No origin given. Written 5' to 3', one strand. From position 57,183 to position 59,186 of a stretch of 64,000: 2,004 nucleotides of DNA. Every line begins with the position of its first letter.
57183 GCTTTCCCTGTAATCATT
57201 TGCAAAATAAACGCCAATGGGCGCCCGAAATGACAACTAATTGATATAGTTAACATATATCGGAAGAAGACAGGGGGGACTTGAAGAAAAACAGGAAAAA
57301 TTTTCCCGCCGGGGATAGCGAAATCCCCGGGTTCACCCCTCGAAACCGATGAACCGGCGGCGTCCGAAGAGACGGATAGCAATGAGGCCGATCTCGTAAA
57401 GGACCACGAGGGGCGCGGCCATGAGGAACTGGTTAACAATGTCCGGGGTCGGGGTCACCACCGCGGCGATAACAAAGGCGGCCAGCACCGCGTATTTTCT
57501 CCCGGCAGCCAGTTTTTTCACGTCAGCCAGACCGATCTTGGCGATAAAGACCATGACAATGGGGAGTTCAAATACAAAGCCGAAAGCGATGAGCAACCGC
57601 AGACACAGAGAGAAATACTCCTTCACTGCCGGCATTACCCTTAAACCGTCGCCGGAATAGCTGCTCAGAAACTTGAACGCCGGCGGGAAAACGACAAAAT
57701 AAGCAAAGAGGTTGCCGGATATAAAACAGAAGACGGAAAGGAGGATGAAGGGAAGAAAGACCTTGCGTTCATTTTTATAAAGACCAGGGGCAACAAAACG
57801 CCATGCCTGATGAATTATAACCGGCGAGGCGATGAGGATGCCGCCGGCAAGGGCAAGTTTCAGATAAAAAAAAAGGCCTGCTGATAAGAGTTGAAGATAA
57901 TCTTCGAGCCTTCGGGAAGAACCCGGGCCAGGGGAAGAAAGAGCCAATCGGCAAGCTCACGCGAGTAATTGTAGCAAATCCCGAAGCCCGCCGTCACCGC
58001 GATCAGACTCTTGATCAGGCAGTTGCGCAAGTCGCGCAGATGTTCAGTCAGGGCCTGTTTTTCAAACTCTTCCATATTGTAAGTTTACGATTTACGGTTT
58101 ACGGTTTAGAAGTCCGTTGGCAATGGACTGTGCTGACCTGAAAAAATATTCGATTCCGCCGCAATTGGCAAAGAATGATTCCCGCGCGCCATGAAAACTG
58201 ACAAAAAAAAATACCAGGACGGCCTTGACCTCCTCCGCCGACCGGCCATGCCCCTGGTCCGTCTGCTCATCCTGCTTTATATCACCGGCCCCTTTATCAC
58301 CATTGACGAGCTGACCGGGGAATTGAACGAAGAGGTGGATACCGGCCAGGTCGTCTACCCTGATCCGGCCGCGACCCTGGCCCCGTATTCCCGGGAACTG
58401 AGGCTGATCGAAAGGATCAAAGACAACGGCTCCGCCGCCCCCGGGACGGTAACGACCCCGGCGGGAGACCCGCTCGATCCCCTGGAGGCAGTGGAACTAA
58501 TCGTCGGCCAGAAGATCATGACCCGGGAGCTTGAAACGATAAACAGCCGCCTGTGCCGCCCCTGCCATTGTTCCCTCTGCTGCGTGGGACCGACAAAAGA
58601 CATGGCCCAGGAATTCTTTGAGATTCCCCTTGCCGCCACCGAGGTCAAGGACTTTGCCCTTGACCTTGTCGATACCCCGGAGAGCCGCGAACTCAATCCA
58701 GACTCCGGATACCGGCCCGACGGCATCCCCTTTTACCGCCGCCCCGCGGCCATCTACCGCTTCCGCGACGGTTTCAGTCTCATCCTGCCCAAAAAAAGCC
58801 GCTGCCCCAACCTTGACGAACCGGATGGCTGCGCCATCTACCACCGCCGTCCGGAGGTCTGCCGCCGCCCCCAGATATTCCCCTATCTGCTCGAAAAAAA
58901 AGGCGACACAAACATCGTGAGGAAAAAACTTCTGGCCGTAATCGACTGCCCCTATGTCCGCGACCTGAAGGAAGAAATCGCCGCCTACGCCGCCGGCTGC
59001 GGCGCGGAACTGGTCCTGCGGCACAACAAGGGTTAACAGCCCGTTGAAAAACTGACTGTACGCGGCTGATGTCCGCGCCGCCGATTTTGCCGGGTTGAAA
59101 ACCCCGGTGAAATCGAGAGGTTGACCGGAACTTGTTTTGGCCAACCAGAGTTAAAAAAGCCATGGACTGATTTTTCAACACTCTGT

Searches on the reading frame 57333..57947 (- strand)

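Call 13: search_protein_families(library=pfam, proteins=[window:57333-57947:-])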
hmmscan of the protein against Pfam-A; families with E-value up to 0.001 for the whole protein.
window:57333-57947:- (204 aa): 1 family
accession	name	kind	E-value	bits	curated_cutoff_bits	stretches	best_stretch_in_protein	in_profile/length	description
PF00902.23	TatC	-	7.5e-54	183.1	25.1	1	23-179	54-208/208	Sec-independent protein translocase protein (TatC)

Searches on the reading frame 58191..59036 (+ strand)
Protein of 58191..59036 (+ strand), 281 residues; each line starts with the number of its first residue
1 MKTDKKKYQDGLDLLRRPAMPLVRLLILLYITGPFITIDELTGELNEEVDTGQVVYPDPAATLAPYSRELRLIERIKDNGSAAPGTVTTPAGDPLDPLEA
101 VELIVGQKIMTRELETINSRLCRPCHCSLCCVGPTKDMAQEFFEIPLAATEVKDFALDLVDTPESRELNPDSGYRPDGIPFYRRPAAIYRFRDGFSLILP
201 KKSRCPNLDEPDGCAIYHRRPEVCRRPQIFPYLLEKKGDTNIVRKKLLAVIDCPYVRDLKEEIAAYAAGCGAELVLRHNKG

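Call 13: search_protein_families(library=pfam, proteins=[window:58191-59036:+])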
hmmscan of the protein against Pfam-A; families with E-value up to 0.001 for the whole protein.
window:58191-59036:+ (281 aa): 1 family
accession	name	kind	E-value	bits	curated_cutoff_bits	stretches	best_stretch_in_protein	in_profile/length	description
PF03692.20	CxxCxxCC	-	2.4e-06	28.6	23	1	122-228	2-71/85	Putative zinc- or iron-chelating domain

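Call 53: find_homologous_proteins(query=window:58191-59036:+, max_evalue=1e-20)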
Query window:58191-59036:+ (281 aa): 486 proteins with E <= 1e-20 among 5625 candidates; the best 120 are listed.
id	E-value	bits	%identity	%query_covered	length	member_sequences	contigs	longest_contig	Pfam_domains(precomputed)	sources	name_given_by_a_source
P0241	5.2e-188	641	100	100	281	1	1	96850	PF03692.21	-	-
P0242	2.1e-109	383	63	98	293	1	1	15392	-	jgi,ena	-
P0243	4.3e-106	372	62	99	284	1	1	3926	PF03692.21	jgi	-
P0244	1.0e-103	364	62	99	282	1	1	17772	PF03692.21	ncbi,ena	-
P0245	6.5e-79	283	48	99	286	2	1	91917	-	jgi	jgi:Fe-S-cluster containining protein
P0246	1.9e-77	278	48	99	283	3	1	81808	-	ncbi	-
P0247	6.8e-77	276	49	100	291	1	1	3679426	PF03692.21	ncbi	ncbi:YkgJ family cysteine cluster protein [Thiovibrio sp. JS02]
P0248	1.4e-76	275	48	97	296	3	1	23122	PF03692.21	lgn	-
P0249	1.7e-76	275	47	100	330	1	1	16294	PF03692.21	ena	-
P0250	2.1e-76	275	48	99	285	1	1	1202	PF03692.21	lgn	-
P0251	2.5e-76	275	47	99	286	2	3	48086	PF03692.21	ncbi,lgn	ncbi:YkgJ family cysteine cluster protein [Desulfobulbus propionicus]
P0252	3.4e-76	274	48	99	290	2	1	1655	-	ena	-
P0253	3.6e-76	274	49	98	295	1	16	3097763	PF03692.21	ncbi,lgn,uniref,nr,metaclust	ncbi:YkgJ family cysteine cluster protein [Desulfurivibrio alkaliphilus]|uniref:YkgJ family cysteine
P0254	4.6e-76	274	49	99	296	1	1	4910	PF03692.21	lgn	-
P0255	5.1e-76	274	46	99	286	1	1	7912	PF03692.21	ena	-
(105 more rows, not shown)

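Call 54: find_encoding_contigs(protein=P0242, flank=10000, max_places=3)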
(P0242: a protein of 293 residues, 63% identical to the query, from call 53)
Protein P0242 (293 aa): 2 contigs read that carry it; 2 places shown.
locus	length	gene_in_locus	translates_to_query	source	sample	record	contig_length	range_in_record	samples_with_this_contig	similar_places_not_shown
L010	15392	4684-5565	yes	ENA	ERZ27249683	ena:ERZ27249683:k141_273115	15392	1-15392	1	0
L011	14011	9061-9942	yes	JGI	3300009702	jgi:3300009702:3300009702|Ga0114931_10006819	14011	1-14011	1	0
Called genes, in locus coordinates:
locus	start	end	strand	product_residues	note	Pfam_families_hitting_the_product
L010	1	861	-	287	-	?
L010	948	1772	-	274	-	PF00106:adh_short, PF13561:adh_short_C2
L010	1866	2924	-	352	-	PF04055:Radical_SAM, PF13186:SPASM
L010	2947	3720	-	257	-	PF02348:CTP_transf_3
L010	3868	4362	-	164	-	PF00902:TatC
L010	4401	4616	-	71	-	PF00902:TatC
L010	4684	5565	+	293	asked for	-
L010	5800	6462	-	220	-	PF01812:5-FTHF_cyc-lig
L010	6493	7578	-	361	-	PF00768:Peptidase_S11, PF02113:Peptidase_S13 (weak), PF13354:Beta-lactamase2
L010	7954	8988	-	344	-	PF00072:Response_reg, PF01339:CheB_methylest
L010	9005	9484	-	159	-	PF13690:CheX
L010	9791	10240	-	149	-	PF00072:Response_reg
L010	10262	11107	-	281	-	PF08668:HDOD, PF01966:HD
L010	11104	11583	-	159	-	PF03975:CheD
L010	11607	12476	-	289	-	PF03705:CheR_N, PF01739:CheR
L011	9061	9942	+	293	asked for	-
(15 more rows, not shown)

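Call 60: find_encoding_contigs(protein=P0253, flank=10000, max_places=2)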
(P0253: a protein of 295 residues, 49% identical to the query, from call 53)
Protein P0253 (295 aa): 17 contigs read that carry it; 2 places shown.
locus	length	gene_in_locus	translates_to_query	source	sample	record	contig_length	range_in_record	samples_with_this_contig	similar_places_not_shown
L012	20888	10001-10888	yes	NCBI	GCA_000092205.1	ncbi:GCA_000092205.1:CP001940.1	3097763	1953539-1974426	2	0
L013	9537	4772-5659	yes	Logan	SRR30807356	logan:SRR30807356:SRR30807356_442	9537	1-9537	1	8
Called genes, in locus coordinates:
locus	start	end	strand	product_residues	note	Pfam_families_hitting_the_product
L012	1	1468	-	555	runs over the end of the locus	PF03485:Arg_tRNA_synt_N, PF00750:tRNA-synt_1d, PF01406:tRNA-synt_1e (faint), PF09334:tRNA-synt_1g (faint), PF05746:DALR_1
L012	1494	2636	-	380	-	PF01168:Ala_racemase_N, PF00842:Ala_racemase_C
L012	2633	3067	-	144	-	-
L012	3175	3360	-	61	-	PF12837:Fer4_6 (weak), PF13237:Fer4_10, PF14697:Fer4_21, PF12838:Fer4_7 (weak), PF13187:Fer4_9, PF25160:LdpA_Fe-S-bd (weak), PF00037:Fer4, PF12837:Fer4_6 (weak), +6 more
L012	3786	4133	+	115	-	-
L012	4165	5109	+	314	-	PF01656:CbiA, PF09140:MipZ (weak), PF10609:ParA, PF13614:AAA_31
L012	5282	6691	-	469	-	PF01656:CbiA, PF13500:AAA_26, PF07685:GATase_3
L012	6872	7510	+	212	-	-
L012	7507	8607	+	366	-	PF13646:HEAT_2 (faint), PF13513:HEAT_EZ (weak)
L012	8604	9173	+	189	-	PF07719:TPR_2 (faint), PF10516:SHNi-TPR (faint), PF13424:TPR_12 (weak), PF13176:TPR_7 (faint)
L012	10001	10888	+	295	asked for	PF03692:CxxCxxCC (weak)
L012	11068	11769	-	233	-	PF01812:5-FTHF_cyc-lig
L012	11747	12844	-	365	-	PF00768:Peptidase_S11, PF02113:Peptidase_S13 (faint), PF13354:Beta-lactamase2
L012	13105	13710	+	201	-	PF01035:DNA_binding_1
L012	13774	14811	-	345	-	PF00072:Response_reg, PF01339:CheB_methylest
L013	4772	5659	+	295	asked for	PF03692:CxxCxxCC (weak)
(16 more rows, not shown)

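Call 87: find_encoding_contigs(protein=P0244, flank=10000, max_places=3)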
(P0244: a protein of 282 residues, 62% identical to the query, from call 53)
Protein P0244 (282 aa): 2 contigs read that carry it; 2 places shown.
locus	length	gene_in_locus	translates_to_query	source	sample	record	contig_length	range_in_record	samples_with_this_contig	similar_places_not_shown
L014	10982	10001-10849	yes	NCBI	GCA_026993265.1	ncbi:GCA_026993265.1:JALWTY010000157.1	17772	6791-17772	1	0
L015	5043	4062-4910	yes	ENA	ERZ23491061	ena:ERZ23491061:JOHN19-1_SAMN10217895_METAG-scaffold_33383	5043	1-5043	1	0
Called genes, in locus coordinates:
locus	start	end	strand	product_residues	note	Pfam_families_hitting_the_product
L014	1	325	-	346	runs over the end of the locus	PF02615:Ldh_2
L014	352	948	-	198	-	PF13489:Methyltransf_23, PF08242:Methyltransf_12 (weak), PF08241:Methyltransf_11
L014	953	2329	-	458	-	PF01075:Glyco_transf_9 (weak)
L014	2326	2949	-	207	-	PF13489:Methyltransf_23 (weak), PF08242:Methyltransf_12 (weak), PF13649:Methyltransf_25 (faint)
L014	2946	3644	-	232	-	PF02348:CTP_transf_3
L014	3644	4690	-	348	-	PF03102:NeuB, PF08666:SAF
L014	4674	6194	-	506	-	PF13302:Acetyltransf_3, PF00583:Acetyltransf_1 (weak)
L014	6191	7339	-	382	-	PF00155:Aminotran_1_2, PF01041:DegT_DnrJ_EryC1, PF01212:Beta_elim_lyase (faint), PF01053:Cys_Met_Meta_PP (weak)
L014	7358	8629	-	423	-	PF00376:MerR, PF13411:MerR_1, PF01073:3Beta_HSD, PF01370:Epimerase, PF02719:Polysacc_synt_2, PF04321:RmlD_sub_bind, PF05368:NmrA, PF16363:GDP_Man_Dehyd, +3 more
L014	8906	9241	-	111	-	PF00902:TatC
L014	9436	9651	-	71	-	PF00902:TatC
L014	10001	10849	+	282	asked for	PF03692:CxxCxxCC (weak)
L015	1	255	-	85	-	?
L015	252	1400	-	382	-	PF00155:Aminotran_1_2, PF01041:DegT_DnrJ_EryC1, PF01212:Beta_elim_lyase (faint), PF01053:Cys_Met_Meta_PP (weak)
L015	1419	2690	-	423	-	PF00376:MerR, PF13411:MerR_1, PF01073:3Beta_HSD, PF01370:Epimerase, PF02719:Polysacc_synt_2, PF04321:RmlD_sub_bind, PF05368:NmrA, PF16363:GDP_Man_Dehyd, +3 more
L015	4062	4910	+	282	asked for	PF03692:CxxCxxCC (weak)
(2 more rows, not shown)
